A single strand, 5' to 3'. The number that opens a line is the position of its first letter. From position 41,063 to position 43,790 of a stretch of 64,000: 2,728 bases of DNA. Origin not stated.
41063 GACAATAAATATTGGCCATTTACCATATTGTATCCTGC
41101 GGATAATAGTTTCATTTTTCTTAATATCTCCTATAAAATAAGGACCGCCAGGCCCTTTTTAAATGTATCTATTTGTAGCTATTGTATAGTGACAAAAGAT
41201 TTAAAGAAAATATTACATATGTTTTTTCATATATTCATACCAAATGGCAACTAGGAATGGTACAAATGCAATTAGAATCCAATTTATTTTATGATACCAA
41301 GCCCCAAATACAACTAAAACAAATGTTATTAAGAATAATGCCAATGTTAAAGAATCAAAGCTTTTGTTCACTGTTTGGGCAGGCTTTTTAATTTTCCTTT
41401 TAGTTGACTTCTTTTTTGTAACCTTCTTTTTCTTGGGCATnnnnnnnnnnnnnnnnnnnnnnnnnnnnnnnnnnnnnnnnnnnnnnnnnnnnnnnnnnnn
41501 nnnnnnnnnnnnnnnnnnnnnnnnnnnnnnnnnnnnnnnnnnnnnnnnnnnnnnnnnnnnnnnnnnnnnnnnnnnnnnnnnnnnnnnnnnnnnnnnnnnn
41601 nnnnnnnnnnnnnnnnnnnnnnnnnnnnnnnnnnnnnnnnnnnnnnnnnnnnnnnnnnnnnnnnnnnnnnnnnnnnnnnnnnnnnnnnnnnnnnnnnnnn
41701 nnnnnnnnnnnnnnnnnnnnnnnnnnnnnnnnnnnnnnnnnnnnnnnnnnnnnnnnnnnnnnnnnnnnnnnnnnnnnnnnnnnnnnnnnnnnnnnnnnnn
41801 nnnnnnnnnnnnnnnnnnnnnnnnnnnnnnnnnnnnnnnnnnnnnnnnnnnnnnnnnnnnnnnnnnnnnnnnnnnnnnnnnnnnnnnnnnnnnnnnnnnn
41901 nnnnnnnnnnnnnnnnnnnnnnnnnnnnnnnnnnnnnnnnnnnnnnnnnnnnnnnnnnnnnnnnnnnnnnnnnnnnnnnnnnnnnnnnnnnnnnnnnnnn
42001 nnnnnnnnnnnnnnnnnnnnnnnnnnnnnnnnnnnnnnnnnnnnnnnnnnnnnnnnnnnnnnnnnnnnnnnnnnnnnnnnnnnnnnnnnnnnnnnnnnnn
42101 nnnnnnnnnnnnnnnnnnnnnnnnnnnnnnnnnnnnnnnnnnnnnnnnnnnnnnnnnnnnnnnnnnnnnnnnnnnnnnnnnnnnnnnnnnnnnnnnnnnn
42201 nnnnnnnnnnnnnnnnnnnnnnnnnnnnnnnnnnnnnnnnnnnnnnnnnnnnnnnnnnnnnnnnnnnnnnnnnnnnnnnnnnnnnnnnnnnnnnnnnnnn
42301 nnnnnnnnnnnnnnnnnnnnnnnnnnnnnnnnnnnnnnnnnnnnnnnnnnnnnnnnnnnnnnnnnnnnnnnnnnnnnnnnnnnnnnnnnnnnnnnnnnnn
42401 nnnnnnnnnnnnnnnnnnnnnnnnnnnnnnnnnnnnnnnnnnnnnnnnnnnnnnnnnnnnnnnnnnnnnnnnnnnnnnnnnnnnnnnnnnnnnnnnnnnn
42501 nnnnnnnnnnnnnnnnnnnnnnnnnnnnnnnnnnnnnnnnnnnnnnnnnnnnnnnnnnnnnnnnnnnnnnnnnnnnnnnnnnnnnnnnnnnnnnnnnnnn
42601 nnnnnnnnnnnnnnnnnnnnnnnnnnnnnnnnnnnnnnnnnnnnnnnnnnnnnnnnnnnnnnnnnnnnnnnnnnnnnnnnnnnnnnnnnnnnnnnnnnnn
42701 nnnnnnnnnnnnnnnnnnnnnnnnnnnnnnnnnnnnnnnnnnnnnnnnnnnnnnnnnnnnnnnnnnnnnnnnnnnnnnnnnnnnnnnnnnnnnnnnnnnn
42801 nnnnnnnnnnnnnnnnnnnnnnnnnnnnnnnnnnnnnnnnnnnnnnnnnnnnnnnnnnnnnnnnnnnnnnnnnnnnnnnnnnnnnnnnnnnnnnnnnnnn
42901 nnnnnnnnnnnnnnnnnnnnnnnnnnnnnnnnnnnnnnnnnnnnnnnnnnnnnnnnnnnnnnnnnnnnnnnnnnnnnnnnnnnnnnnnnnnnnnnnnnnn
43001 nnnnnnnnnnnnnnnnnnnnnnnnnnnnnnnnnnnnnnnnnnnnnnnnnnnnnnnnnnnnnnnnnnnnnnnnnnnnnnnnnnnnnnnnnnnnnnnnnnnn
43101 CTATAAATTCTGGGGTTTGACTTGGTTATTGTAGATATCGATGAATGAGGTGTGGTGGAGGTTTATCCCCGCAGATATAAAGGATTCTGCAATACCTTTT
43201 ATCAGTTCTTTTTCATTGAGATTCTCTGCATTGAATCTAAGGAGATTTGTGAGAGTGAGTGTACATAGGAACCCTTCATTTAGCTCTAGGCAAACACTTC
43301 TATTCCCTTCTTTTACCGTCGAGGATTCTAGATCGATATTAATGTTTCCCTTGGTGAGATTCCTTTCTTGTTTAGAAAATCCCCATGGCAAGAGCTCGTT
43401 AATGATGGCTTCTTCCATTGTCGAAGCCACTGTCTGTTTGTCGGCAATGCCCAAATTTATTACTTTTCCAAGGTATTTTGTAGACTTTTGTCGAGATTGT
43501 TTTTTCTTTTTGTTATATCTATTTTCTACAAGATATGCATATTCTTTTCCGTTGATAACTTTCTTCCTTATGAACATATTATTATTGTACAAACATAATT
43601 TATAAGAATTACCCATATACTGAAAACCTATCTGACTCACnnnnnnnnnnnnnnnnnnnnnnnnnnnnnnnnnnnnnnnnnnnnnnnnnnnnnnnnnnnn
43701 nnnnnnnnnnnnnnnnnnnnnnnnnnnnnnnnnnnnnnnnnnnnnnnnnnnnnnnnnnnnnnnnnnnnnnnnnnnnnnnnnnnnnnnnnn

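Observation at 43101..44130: Membrane-anchored JAMM/MPN+ metalloprotease overlapping a basic orphan protein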

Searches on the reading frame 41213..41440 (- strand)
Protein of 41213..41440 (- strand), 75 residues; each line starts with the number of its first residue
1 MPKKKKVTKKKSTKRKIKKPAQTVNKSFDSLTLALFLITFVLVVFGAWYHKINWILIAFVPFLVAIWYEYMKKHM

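Call 38: search_protein_families(library=padloc, proteins=[window:41213-41440:-], max_evalue=0.1)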
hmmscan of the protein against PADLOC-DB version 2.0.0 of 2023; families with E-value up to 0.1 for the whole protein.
window:41213-41440:- (75 aa): 0 families

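Call 54: search_protein_families(library=pfam, proteins=[window:41213-41440:-], max_evalue=0.01)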
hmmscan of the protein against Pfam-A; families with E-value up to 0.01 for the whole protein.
window:41213-41440:- (75 aa): 3 families
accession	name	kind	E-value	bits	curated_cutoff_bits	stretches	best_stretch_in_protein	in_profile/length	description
PF20990.2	DUF2207_C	-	0.0016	18.6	33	1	5-67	116-179/247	Predicted membrane protein (DUF2207) C-terminal domain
PF03606.21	DcuC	-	0.003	16.6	23.1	1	5-72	223-296/461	C4-dicarboxylate anaerobic carrier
PF02932.22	Neur_chan_memb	-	0.0033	18.1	28.1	1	6-48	191-233/233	Neurotransmitter-gated ion-channel transmembrane region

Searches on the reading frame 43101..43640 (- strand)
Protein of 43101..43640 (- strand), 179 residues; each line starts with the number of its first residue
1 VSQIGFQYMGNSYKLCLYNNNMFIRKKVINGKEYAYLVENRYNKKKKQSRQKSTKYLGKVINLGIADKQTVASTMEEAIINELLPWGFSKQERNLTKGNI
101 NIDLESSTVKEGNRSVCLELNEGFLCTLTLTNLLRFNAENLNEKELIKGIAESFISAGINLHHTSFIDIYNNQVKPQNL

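Call 3: search_protein_families(library=pfam, proteins=[window:43101-43640:-], max_evalue=1)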
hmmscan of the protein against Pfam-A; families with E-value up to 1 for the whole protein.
window:43101-43640:- (179 aa): 0 families

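Call 4: search_protein_families(library=ncbifam, proteins=[window:43101-43640:-], max_evalue=1)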
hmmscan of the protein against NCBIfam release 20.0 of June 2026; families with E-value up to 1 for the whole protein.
window:43101-43640:- (179 aa): 0 families

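Call 9: find_homologous_proteins(query=window:43101-43640:-, max_evalue=0.001)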
Query window:43101-43640:- (179 aa): 240 proteins with E <= 0.001 among 290 candidates; the best 120 are listed.
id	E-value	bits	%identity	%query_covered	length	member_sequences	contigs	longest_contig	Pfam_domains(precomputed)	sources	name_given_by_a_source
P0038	7.8e-96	336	100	88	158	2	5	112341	-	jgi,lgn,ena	-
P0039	6.7e-81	288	77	99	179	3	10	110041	-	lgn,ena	-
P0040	9.0e-81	287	90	86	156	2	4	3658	-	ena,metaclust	metaclust:\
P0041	7.8e-80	284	79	96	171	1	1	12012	-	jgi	jgi:hypothetical protein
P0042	2.9e-73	263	79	88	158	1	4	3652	-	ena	-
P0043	4.6e-61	223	70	87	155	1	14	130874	-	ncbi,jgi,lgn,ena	-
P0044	8.0e-60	219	68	86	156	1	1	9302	-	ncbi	-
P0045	1.3e-59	219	67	86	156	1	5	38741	-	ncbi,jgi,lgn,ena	-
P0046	1.8e-58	215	68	87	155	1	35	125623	-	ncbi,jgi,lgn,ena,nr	ncbi:hypothetical protein HOG16_03205 [Candidatus Woesearchaeota archaeon]|jgi:hypothetical protein|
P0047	1.1e-57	212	64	86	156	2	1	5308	-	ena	-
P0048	1.3e-55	205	66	87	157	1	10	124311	-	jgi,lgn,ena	jgi:hypothetical protein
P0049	3.9e-55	204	64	88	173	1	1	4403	-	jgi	jgi:hypothetical protein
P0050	2.5e-54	201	62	88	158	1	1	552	-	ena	-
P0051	4.4e-54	201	64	87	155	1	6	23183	-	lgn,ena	-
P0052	8.6e-54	200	62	87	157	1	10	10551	-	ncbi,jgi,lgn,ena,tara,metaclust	jgi:hypothetical protein|tara:strand:- start:1512 stop:1985 length:474 start_codon:yes stop_codon:ye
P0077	3.2e-15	74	35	85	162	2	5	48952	-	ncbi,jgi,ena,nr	ncbi:hypothetical protein CMO91_03890 [Candidatus Woesearchaeota archaeon]|jgi:hypothetical protein|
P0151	4.7e-10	57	34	83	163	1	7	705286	-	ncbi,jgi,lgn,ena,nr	ncbi:hypothetical protein KY346_04035 [Candidatus Woesearchaeota archaeon]|nr:hypothetical protein [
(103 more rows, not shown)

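Call 38: search_protein_families(library=padloc, proteins=[window:43101-43577:-], max_evalue=0.1)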
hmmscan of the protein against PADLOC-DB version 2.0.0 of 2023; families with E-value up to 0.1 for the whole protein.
window:43101-43577:- (158 aa): 0 families

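Call 45: predict_structure(alignment_id=A4)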
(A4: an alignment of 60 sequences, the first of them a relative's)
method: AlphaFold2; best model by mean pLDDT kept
length: 158 residues; sequences in the alignment: 60
mean_pLDDT: 94.1   pTM: 0.87
mean pLDDT of the five models: 94.1, 94.0, 93.8, 93.8, 92.5
residues with pLDDT >= 90: 132; 70-90: 23; 50-70: 3; < 50: 0
segments of 3 or more residues with pLDDT < 50: none
pLDDT, mean of each block of 10 residues (from residue 1): 94 95 89 95 94 97 97 97 98 96 97 91 94 97 96 77
secondary structure, 60 per line:
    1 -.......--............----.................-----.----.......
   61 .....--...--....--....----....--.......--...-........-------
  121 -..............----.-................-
elements in order: E2-8 E11-22 E27-43 H54-65 E68-70 E73-76 E79-82 E87-90 E93-99 E102-104 H106-113 H122-135 H142-157

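Call 47: find_encoding_contigs(protein=P0151, flank=4000, max_places=2)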
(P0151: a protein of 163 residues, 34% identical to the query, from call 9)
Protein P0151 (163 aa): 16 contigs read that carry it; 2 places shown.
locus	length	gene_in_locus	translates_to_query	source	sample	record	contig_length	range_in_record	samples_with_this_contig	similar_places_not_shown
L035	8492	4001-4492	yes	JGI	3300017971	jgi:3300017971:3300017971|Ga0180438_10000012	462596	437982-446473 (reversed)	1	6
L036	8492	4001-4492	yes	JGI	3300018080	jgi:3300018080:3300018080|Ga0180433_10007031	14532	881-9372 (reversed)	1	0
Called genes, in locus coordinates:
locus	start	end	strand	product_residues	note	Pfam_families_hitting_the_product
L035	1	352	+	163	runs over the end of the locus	-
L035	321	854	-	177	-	-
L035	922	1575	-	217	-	-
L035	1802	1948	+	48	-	-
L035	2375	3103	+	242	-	PF20260:PUA_4, PF04452:Methyltrans_RNA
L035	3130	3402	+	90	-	PF13656:RNA_pol_L_2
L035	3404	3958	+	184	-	PF01871:AMMECR1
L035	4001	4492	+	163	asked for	-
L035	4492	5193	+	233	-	PF01255:Prenyltransf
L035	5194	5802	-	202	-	-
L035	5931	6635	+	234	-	PF00687:Ribosomal_L1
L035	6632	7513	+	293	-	PF00466:Ribosomal_L10, PF17777:RL10P_insert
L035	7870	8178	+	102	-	-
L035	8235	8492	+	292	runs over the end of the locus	-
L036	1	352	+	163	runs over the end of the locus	-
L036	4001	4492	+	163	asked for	-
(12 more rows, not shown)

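Call 48: find_encoding_contigs(protein=P0077, flank=4000, max_places=2)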
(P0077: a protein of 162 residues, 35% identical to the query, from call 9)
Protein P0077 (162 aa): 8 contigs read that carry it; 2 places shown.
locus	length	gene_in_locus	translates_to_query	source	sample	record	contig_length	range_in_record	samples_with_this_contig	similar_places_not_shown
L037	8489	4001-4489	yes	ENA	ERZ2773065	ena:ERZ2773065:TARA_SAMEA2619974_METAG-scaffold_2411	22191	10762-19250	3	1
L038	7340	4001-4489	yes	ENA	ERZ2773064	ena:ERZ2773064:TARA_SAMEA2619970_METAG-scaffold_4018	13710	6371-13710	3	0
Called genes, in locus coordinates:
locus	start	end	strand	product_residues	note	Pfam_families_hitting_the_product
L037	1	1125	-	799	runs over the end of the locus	PF01326:PPDK_N, PF00391:PEP-utilizers, PF02896:PEP-utilizers_C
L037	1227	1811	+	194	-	-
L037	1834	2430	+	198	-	-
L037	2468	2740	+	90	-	PF13656:RNA_pol_L_2, PF01193:RNA_pol_L (faint)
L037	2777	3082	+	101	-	-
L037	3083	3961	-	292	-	PF03721:UDPG_MGDP_dh_N, PF00984:UDPG_MGDP_dh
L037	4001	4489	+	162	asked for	-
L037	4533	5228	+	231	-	PF01255:Prenyltransf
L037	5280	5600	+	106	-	-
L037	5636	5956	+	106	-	-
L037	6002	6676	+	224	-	PF00687:Ribosomal_L1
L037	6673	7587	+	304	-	PF00466:Ribosomal_L10, PF17777:RL10P_insert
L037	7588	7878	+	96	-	PF00428:Ribosomal_60s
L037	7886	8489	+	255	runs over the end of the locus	PF23435:DUF7121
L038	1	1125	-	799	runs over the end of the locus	PF01326:PPDK_N, PF00391:PEP-utilizers, PF02896:PEP-utilizers_C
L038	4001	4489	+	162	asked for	-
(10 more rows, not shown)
